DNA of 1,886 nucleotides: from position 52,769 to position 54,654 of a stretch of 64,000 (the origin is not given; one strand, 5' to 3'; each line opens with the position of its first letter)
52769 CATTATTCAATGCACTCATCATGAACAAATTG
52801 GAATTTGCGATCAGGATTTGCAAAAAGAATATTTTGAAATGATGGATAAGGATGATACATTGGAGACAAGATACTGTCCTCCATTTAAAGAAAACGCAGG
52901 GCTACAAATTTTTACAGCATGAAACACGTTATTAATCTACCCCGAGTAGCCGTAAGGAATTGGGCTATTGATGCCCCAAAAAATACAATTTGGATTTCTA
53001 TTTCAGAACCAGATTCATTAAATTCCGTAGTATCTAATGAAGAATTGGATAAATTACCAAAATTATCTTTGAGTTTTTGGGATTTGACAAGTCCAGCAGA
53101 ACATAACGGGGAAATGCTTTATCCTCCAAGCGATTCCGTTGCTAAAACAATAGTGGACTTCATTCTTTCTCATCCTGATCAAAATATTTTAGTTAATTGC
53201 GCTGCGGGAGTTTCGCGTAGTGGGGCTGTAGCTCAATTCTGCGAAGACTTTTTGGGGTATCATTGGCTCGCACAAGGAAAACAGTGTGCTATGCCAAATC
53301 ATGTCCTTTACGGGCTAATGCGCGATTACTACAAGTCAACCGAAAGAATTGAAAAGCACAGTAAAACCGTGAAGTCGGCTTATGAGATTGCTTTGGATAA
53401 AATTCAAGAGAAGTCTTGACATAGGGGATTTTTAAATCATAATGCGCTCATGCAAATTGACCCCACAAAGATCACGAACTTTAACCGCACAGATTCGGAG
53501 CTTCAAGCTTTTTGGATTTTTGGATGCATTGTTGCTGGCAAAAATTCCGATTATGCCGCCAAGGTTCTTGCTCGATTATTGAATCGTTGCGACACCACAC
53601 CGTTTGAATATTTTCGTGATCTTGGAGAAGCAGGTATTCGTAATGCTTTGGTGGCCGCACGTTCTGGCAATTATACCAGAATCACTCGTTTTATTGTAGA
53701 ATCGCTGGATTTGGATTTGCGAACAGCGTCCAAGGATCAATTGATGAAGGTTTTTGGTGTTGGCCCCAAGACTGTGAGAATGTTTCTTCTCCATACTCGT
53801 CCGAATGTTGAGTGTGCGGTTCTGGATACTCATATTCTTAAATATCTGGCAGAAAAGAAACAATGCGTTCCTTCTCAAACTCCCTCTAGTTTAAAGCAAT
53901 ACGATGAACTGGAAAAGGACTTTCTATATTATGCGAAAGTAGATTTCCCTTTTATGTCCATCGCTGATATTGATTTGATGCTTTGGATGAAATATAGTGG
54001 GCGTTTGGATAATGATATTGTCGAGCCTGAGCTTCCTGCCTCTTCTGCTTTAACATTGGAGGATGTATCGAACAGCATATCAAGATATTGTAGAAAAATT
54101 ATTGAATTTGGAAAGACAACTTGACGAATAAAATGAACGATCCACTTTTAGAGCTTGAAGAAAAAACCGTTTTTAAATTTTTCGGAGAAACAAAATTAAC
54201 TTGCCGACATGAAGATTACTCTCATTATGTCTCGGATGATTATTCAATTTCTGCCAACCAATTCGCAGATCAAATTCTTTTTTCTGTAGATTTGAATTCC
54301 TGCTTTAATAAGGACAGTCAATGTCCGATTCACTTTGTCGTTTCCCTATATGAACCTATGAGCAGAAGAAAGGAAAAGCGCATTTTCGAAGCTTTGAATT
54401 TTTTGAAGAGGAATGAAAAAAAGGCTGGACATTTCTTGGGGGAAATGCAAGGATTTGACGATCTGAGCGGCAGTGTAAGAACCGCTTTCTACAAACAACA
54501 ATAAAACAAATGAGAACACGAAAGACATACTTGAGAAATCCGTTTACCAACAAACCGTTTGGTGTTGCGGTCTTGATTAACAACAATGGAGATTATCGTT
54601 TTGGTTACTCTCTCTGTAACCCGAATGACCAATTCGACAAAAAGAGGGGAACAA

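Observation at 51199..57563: Compact + strand island of 17 small genes with phosphatase, glycosylase and macro-like proteins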

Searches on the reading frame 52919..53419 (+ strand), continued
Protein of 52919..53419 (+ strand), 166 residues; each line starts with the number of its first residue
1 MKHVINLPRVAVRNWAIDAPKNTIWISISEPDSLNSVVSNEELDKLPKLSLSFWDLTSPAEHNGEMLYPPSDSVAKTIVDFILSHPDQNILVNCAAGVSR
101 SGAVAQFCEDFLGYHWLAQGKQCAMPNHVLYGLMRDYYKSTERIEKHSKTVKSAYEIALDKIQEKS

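Call 78: fold_search(model_id=the predicted structure, library=viral)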
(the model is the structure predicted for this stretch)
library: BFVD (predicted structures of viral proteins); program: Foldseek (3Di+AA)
matches with E <= 10: 321; with E <= 0.001: 15
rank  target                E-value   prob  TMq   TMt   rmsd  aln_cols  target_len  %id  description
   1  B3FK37                1.0e-08  1.00  0.68  0.63   3.9       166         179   22  Virion structural protein [Pseudomonas phage 201phi2-1]
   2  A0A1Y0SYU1            1.6e-08  1.00  0.65  0.60   3.1       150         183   24  Tyrosine specific protein phosphatases domain-containing protein [Pseudomonas phage Phabio]
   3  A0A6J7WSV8            1.5e-07  1.00  0.66  0.78   3.3       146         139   20  Dual specificity phosphatase, catalytic domain containing protein [uncultured Caudovirales phage]
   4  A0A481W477            1.5e-07  1.00  0.64  0.46   3.8       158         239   23  Putative dual-specificity phosphatase [Pseudomonas phage Psa21]
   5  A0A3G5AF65            2.3e-07  1.00  0.51  0.45   6.2       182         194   18  Tyrosine specific protein phosphatases domain-containing protein [Solivirus sp.]
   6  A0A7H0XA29            1.2e-06  1.00  0.59  0.60   3.3       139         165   19  (no name in the UniProt tables at hand)
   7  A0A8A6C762            3.2e-06  1.00  0.63  0.66   4.2       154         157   18  (no name in the UniProt tables at hand)
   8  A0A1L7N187            9.9e-06  1.00  0.66  0.51   3.6       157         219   22  Tyrosine specific protein phosphatases domain-containing protein [Ralstonia phage RP12]
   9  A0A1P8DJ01            2.1e-05  1.00  0.61  0.59   6.4       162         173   15  (no name in the UniProt tables at hand)
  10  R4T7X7                9.6e-05  1.00  0.52  0.57   5.2       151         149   17  (no name in the UniProt tables at hand)
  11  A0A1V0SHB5            1.9e-04  1.00  0.44  0.33   6.6       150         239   16  Dual specificity phosphatase [Hokovirus HKV1]
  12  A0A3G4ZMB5            7.2e-04  1.00  0.45  0.38   4.9       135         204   17  Dual specificity protein phosphatase 19-like [Terrestrivirus sp.]
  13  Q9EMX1                8.7e-04  1.00  0.47  0.47  12.3       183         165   16  Putative tyrosine-protein phosphatase AMV078 [Amsacta moorei entomopoxvirus]
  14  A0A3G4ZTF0            9.3e-04  1.00  0.48  0.36   5.4       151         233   19  Protein phosphatase Slingshot [Edafosvirus sp.]
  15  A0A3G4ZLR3            9.9e-04  1.00  0.46  0.37   5.2       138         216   15  Uncharacterized protein [Terrestrivirus sp.]
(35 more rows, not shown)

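Call 93: find_related_loci(query=A2, collection=genome_contigs, flank=6000)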
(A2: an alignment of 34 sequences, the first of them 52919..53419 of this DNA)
Query A2 (166 aa) in genome_contigs; peptide patterns used: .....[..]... (x = any residue, [..] = any of these).
74 stretches matched a pattern; 11 encode a relative of the query (tblastn E <= 1e-3); 11 distinct loci.
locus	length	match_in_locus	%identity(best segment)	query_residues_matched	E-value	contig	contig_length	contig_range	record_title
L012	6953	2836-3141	30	49-143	2e-8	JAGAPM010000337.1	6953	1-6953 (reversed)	MAG: Lentisphaeria bacterium isolate RGIG8655 Water_deer_Cecum.Co__c1461768, whole genome shotgun sequence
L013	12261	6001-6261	33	23-115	2e-7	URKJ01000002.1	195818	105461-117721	uncultured bacterium isolate UMGS1084 genome assembly, contig: NODE_5_length_195818_cov_11.194332, whole genome shotgun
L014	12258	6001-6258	29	64-143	9e-7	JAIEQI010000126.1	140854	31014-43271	MAG: Candidatus Obscuribacterales bacterium isolate co.spades.DASTOOL.2.5kb_125 c_000000444894, whole genome shotgun seq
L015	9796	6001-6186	34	49-112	1e-6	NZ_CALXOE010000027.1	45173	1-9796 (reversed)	MAG: uncultured Victivallis sp. isolate BRZ_FG__bin79 BRZ_FG__NODE_1509_length_45173_cov_5.509934, whole genome shotgun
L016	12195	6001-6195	32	49-112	8e-7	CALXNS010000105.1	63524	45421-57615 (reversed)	MAG: uncultured Victivallis sp. isolate E24__bin120 genome assembly, contig: E24__k127_1379820, whole genome shotgun seq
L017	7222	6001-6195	35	49-115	1e-6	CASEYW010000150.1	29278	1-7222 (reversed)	uncultured bacterium isolate SI.B33.metabat-bins.71 genome assembly, contig: SI.B33.metabat-bins.71.fa_k141_382968, whol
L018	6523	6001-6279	31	49-134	2e-6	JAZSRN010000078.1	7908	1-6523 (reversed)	MAG: Candidatus Gastranaerophilaceae bacterium isolate T1900044537_TS20190003.MAGScoT_cleanbin_000012 SGB_29_k141_162111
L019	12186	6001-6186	35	49-112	4e-6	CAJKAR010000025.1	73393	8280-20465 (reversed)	MAG TPA_asm: uncultured Lentisphaeria bacterium isolate ERR1190684-bin.24 genome assembly, contig: NODE_271_length_73393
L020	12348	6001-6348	28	4-113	1e-5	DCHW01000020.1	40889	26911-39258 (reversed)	MAG TPA_asm: Clostridiales bacterium UBA1742 UBA1742_contig_4030, whole genome shotgun sequence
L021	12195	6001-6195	32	49-115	4e-5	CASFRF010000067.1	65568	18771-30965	uncultured bacterium isolate CO.O62.metabat-bins.314 genome assembly, contig: CO.O62.metabat-bins.314.fa_k141_18237967,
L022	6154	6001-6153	42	49-101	2e-4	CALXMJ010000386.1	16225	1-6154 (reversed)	MAG: uncultured Victivallales bacterium isolate E02__bin388 genome assembly, contig: E02__k127_736526, whole genome shot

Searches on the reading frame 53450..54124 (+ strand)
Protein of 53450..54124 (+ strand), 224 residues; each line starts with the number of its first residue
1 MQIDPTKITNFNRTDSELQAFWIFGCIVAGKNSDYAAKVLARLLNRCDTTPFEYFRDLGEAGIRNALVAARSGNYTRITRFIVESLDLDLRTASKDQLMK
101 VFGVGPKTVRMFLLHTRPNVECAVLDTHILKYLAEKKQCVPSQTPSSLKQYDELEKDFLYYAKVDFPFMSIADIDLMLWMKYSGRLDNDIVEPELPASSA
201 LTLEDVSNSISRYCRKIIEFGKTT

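Call 4: search_protein_families(library=pfam, max_evalue=0.1, proteins=[window:53450-54124:+])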
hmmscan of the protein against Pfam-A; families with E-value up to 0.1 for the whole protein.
window:53450-54124:+ (224 aa): 4 families
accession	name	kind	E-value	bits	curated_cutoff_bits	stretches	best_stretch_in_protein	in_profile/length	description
PF00633.29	HHH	-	6.9e-05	22.9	24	1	90-114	5-29/30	Helix-hairpin-helix motif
PF22175.2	Ogg-HhH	-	0.00037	20.5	27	1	96-162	102-168/173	8-oxoguanine DNA glycosylase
PF12836.13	HHH_3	-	0.039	14.5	27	1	88-109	6-27/65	Helix-hairpin-helix motif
PF19385.4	DUF5960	-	0.057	14.2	24.1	0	149-183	8-41/83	Family of unknown function (DUF5960)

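Call 6: search_protein_families(library=phrogs, max_evalue=0.01, proteins=[window:53450-54124:+])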
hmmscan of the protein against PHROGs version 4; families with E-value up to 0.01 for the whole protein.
window:53450-54124:+ (224 aa): 2 families
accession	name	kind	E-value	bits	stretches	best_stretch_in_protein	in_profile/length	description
phrog_11575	-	unknown function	1.1e-46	159.9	1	3-183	2-182/189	-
phrog_23598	-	unknown function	0.0083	17.5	0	133-172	24-63/73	-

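Call 13: search_solved_structures(query=window:53450-54124:+, max_evalue=1, show_alignments=2)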
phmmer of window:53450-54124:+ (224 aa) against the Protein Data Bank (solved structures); distinct sequences matched with E-value up to 1: 7.
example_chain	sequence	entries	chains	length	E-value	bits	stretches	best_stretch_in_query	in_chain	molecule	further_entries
9o00_A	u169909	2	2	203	2e-06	31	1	49-186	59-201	8-oxoguanine DNA glycosylase/AP lyase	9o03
9o02_A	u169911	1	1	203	9.6e-06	28.7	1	49-186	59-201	8-oxoguanine DNA glycosylase/AP lyase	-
9o01_A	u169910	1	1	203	9.9e-06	28.7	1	49-186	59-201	8-oxoguanine DNA glycosylase/AP lyase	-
3fhf_A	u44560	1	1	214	0.051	16.5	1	79-185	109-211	N-glycosylase/DNA lyase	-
3knt_A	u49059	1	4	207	0.17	14.9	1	79-185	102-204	N-glycosylase/DNA lyase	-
1p59_A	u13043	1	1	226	0.17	14.8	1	37-131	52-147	Endonuclease III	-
1orn_A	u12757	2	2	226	0.69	12.9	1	37-131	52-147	Endonuclease III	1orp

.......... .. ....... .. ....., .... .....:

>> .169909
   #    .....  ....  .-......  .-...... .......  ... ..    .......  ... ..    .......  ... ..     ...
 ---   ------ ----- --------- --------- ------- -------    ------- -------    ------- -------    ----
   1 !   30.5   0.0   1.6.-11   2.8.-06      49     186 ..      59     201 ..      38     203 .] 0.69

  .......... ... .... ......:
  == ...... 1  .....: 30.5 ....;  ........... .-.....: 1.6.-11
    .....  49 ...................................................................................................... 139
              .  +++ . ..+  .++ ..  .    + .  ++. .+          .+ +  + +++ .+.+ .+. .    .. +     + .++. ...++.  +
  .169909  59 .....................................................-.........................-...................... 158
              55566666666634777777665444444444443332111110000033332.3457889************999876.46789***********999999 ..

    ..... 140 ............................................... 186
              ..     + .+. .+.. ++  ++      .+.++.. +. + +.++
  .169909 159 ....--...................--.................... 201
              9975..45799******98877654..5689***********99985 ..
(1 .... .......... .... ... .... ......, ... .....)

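Call 14: search_protein_families(library=ncbifam, max_evalue=0.01, proteins=[window:53450-54124:+])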
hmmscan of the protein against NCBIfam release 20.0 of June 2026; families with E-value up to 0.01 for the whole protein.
window:53450-54124:+ (224 aa): 1 family
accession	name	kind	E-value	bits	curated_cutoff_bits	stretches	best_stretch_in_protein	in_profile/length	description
NF002305.0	PRK01229.1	equivalog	4.1e-07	29.6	183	1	92-185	116-207/210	N-glycosylase/DNA lyase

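Call 18: find_related_loci(query=window:53450-54124:+, collection=viral_contigs, flank=8000)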
Query window:53450-54124:+ (224 aa) in viral_contigs; peptide patterns used: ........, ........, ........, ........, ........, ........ (x = any residue, [..] = any of these).
10 stretches matched a pattern, but none encodes a relative of the query by tblastn (E <= 1e-3).

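Call 20: search_dna_similar(query=window:53450-54124:+, collection=phages, mode=protein, max_rows=25, max_evalue=0.001)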
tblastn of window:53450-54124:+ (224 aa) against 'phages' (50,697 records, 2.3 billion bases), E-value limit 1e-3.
Records with a match: 35; places in all: 36; records where one place covers at least 80% of the query: 23.
Best place of each record, by identity: <60% 35.
By first word of the organism name: Caulobacter 30; uncultured 2; Erythrobacter 1; Sinorhizobium 1; Tunturiibacter 1.
By host as written in the record: Caulobacter vibrioides CB15 11; Caulobacter crescentus 6; Caulobacter vibrioides 6; Caulobacter crescentus NA1000 6; - 2; Caulobacter crescentus CB15 1; Erythrobacter sp. 1; Sinohrizobium meliloti NRRL L-50 1; and 1 more.
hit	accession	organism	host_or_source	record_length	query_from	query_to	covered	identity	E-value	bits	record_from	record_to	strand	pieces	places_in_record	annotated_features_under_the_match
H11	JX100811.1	Caulobacter virus Karma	Caulobacter crescentus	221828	1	183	82%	43.5%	2e-37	144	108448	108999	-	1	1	hypothetical protein (x2)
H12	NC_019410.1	Caulobacter virus Karma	Caulobacter crescentus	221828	1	183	82%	43.5%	2e-37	144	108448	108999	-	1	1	hypothetical protein (x2)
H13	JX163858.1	Caulobacter phage phiCbK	Caulobacter crescentus CB15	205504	1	183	82%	43.0%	5e-37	142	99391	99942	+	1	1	putative N-glycosylase/DNA lyase | hypothetical protein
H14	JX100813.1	Caulobacter phage phiCbK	Caulobacter vibrioides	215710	1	183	82%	43.0%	5e-37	142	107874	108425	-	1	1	hypothetical protein (x2)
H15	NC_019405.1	Caulobacter phage phiCbK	Caulobacter vibrioides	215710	1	183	82%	43.0%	5e-37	142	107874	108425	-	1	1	hypothetical protein (x2)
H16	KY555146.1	Caulobacter phage Ccr32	Caulobacter crescentus NA1000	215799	1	183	82%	43.0%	5e-37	142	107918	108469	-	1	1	hypothetical protein (x2)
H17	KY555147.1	Caulobacter phage Ccr34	Caulobacter crescentus NA1000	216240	1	183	82%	43.0%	5e-37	142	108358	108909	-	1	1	hypothetical protein (x2)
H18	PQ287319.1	Caulobacter phage S2L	Caulobacter vibrioides CB15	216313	1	183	82%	43.0%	5e-37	142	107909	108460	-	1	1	hypothetical protein (x2)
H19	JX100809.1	Caulobacter phage CcrSwift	Caulobacter vibrioides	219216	1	183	82%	43.0%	6e-37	142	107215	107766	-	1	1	hypothetical protein (x2)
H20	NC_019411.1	Caulobacter phage CcrSwift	Caulobacter vibrioides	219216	1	183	82%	43.0%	6e-37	142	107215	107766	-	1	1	hypothetical protein (x2)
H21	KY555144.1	Caulobacter phage Ccr5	Caulobacter crescentus NA1000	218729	1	179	80%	44.0%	3e-37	143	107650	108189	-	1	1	hypothetical protein (x2)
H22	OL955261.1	Erythrobacter phage vB_EliS-L02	Erythrobacter sp.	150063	3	183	81%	43.4%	4e-41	154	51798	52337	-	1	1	hypothetical protein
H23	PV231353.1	Caulobacter phage RBC57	Caulobacter vibrioides CB15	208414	1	183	82%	42.7%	3e-35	137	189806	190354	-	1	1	hypothetical protein (x2)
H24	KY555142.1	Caulobacter phage Ccr10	Caulobacter crescentus NA1000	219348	1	179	80%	43.6%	2e-35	137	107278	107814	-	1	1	hypothetical protein (x2)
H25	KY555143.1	Caulobacter phage Ccr2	Caulobacter crescentus NA1000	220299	1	179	80%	43.6%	2e-35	137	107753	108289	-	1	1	hypothetical protein (x2)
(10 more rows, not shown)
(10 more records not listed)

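Call 24: get_annotated_region(hit=H13, flank=6000)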
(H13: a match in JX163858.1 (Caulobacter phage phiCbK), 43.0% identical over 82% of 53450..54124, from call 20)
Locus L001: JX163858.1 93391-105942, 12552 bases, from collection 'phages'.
description: Caulobacter phage phiCbK, complete genome.
organism: Caulobacter phage phiCbK (NCBI taxid 2927985)
taxonomy: Viruses; Duplodnaviria; Heunggongvirae; Uroviricota; Caudoviricetes; Dolichocephalovirinae; Shapirovirus; Shapirovirus cbk
host: Caulobacter crescentus CB15; source: -; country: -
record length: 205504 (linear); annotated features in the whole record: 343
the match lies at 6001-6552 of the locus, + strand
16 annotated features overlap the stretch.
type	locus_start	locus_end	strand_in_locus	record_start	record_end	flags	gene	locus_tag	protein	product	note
CDS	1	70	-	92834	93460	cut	-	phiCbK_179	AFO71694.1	integrase family protein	phage integrase family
CDS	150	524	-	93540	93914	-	-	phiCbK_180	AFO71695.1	hypothetical protein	-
CDS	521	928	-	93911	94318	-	-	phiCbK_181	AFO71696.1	hypothetical protein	-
CDS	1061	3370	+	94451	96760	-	-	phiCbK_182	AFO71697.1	RIIA protector from prophage-induced early lysis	similar to histidine kinase, DNA gyrase B, and HSP90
CDS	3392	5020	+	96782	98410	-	-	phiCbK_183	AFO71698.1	RIIB protector from prophage-induced early lysis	-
CDS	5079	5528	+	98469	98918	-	-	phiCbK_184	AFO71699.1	hypothetical protein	-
CDS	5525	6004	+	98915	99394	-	-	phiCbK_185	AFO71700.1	hypothetical protein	-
CDS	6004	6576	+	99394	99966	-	-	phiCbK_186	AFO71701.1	putative N-glycosylase/DNA lyase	fingers domain of DNA polymerase lambda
CDS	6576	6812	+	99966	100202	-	-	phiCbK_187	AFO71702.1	hypothetical protein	-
CDS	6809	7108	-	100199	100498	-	-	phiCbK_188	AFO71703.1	hypothetical protein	-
CDS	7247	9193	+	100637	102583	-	-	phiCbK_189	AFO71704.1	DNA/RNA helicase superfamily II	SNF2 family N-terminal domain; helicase conserved C-terminal domain; type III restriction enzyme, res subunit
CDS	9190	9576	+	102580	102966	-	-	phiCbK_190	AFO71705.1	hypothetical protein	-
CDS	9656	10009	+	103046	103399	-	-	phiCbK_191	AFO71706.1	hypothetical protein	-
tRNA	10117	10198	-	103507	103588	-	-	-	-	tRNA-Met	CAT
tRNA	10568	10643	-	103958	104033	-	-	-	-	tRNA-Met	CAT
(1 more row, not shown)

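Call 25: get_annotated_region(hit=H22, flank=6000)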
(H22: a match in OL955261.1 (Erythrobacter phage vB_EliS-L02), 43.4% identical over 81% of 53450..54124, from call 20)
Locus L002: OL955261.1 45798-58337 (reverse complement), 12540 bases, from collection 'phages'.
description: Erythrobacter phage vB_EliS-L02, complete genome.
organism: Erythrobacter phage vB_EliS-L02 (NCBI taxid 2909139)
taxonomy: Viruses; Duplodnaviria; Heunggongvirae; Uroviricota; Caudoviricetes
host: Erythrobacter sp.; source: -; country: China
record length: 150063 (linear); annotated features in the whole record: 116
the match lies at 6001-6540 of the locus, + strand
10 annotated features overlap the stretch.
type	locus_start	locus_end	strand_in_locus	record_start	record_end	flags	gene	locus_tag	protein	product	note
CDS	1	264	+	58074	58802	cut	-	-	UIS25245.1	hypothetical protein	-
CDS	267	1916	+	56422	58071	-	-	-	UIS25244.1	hypothetical protein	-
CDS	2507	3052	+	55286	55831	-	-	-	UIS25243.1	hypothetical protein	-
CDS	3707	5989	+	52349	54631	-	-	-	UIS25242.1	thermostable DNA polymerase I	-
CDS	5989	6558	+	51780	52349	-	-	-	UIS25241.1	hypothetical protein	-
CDS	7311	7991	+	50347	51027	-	-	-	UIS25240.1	PolC-type DNA polymerase III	-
CDS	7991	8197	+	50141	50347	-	-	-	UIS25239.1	hypothetical protein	-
CDS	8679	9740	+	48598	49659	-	-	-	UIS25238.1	hypothetical protein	-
CDS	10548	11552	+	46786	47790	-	-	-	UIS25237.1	hypothetical protein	-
CDS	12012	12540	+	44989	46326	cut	-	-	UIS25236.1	ATP-dependent RecD-like DNA helicase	-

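Call 65: search_protein_families(library=padloc, max_evalue=0.1, proteins=[window:53450-54124:+])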
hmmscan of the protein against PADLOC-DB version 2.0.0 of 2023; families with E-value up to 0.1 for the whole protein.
window:53450-54124:+ (224 aa): 0 families

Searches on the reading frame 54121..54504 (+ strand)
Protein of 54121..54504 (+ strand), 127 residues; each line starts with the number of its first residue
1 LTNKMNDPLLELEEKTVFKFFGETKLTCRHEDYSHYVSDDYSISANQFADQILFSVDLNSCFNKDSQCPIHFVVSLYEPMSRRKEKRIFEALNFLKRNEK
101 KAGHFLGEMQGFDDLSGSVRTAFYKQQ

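Call 4: search_protein_families(library=pfam, max_evalue=0.1, proteins=[window:54121-54504:+])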
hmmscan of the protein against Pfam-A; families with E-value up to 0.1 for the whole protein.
window:54121-54504:+ (127 aa): 0 families

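Call 6: search_protein_families(library=phrogs, max_evalue=0.01, proteins=[window:54121-54504:+])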
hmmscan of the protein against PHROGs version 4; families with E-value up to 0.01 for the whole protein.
window:54121-54504:+ (127 aa): 1 family
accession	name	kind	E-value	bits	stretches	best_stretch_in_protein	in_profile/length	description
phrog_22427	-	unknown function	0.0016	19.3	1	18-107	32-121/233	-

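Call 14: search_protein_families(library=ncbifam, max_evalue=0.01, proteins=[window:54121-54504:+])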
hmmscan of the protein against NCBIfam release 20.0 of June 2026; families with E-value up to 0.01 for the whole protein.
window:54121-54504:+ (127 aa): 0 families

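Call 65: search_protein_families(library=padloc, max_evalue=0.1, proteins=[window:54133-54504:+])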
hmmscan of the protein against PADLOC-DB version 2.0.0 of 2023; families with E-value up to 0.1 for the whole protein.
window:54133-54504:+ (123 aa): 0 families
